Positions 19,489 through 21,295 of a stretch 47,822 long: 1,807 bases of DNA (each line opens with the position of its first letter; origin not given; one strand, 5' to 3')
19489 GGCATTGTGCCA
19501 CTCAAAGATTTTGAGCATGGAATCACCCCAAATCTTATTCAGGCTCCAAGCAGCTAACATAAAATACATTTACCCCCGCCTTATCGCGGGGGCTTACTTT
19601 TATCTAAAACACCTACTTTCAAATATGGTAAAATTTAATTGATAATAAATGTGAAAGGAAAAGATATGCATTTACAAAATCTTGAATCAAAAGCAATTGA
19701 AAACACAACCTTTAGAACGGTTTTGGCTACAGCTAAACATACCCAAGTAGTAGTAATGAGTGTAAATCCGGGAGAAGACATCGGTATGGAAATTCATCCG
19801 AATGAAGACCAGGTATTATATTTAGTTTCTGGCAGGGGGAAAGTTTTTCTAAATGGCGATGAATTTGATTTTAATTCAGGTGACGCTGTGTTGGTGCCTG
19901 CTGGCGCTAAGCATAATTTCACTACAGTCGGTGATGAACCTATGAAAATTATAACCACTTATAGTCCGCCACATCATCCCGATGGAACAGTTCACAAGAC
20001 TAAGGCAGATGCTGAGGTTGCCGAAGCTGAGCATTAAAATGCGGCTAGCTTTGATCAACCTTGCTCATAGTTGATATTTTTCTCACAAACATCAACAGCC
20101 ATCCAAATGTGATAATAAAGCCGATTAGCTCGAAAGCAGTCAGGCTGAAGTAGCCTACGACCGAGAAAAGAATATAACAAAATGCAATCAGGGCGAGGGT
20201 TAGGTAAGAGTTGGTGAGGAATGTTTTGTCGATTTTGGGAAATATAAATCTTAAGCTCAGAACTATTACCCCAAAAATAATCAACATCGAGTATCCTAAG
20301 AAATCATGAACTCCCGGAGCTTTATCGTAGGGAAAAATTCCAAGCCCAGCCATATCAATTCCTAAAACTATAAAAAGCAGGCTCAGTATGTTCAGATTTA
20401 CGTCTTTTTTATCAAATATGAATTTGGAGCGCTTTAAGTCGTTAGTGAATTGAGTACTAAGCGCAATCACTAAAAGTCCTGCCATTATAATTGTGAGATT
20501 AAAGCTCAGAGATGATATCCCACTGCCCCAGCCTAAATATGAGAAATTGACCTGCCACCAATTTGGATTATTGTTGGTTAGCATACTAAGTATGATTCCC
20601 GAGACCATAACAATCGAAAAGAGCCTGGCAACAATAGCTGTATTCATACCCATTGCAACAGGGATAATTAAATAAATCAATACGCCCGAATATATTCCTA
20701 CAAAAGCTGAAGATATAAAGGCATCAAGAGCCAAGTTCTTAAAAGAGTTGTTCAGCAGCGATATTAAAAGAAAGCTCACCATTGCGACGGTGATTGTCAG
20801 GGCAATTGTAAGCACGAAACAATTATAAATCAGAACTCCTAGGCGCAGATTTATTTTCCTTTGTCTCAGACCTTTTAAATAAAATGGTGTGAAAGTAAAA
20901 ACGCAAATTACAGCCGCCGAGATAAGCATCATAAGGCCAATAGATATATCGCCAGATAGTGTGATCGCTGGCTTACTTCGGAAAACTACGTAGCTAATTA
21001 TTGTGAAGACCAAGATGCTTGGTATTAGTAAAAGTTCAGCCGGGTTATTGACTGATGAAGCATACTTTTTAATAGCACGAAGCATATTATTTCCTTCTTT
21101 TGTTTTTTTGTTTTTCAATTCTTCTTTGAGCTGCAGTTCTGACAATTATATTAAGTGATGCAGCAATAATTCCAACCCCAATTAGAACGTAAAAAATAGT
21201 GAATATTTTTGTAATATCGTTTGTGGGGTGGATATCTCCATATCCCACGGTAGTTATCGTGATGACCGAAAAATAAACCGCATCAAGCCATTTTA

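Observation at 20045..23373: Heliorhodopsin embedded in an all-membrane-protein cluster (K+ channel, TspO, unknown 7-TM partner)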

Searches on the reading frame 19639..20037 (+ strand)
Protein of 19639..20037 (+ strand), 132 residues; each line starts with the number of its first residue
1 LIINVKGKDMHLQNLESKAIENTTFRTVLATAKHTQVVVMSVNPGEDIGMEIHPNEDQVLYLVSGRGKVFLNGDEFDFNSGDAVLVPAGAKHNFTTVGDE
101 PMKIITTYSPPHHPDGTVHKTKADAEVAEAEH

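Call 3: search_protein_families(library=pfam, proteins=[window:19639-20037:+], max_evalue=0.01)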
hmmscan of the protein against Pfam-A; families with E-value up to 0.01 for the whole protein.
window:19639-20037:+ (132 aa): 8 families
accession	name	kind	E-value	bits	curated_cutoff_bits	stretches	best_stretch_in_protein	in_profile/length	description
PF07883.17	Cupin_2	-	9e-18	64.2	27.2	1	39-107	2-69/70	Cupin domain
PF01050.24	MannoseP_isomer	-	1.3e-06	29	23.6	1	27-107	20-100/116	Mannose-6-phosphate isomerase C-terminal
PF00190.28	Cupin_1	-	4.9e-06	26.6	22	1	37-113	35-118/151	Cupin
PF02311.25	AraC_binding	-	7e-06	26.3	21.1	1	48-108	16-75/135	AraC-like ligand binding domain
PF05899.18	Cupin_3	-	9.1e-05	22.5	23.5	1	37-91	9-61/74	EutQ-like cupin domain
PF03079.20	ARD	-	0.00034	21.3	27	1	53-108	89-149/157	ARD/ARD' family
PF12852.13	Cupin_6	-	0.0028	17.9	26.7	1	26-117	4-98/183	Cupin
PF06249.18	EutQ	-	0.0054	17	21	1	29-98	68-137/152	Ethanolamine utilisation protein EutQ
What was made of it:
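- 19639..20037 (+): Cupin-domain protein (132 aa), conserved flanking gene. Cupin_2 E = 9e-18 (call 3).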

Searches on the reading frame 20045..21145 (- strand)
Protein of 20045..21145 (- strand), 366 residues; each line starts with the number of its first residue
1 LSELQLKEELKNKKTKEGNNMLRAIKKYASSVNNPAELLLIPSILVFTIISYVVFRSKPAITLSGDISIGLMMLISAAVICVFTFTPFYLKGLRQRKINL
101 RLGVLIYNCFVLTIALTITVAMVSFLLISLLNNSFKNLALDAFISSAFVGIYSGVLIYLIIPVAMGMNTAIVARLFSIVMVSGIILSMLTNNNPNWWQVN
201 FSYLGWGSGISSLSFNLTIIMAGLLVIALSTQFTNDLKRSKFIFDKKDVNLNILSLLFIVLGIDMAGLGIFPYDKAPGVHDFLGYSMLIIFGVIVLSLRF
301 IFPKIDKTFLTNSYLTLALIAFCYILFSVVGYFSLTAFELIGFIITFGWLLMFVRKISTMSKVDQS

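Call 3: search_protein_families(library=pfam, proteins=[window:20045-21145:-], max_evalue=0.01)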
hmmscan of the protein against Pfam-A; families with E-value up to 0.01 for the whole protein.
window:20045-21145:- (366 aa): 1 family
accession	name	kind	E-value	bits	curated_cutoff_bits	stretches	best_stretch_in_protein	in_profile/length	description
PF06197.19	DUF998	-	1.8e-05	24.9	30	1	178-354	5-182/184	Protein of unknown function (DUF998)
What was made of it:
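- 20045..21085 (-): 346-aa polytopic membrane protein (about 10 TM), coupled to the K+ channel gene through TAAtATG. Sub-threshold DUF998 hit over residues 178-354 (24.9 bits against a cutoff of 30; call 3).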

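Call 4: search_protein_families(library=ncbifam, proteins=[window:20045-21145:-], max_evalue=0.01)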
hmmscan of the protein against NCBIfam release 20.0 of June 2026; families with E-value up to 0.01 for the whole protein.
window:20045-21145:- (366 aa): 0 families
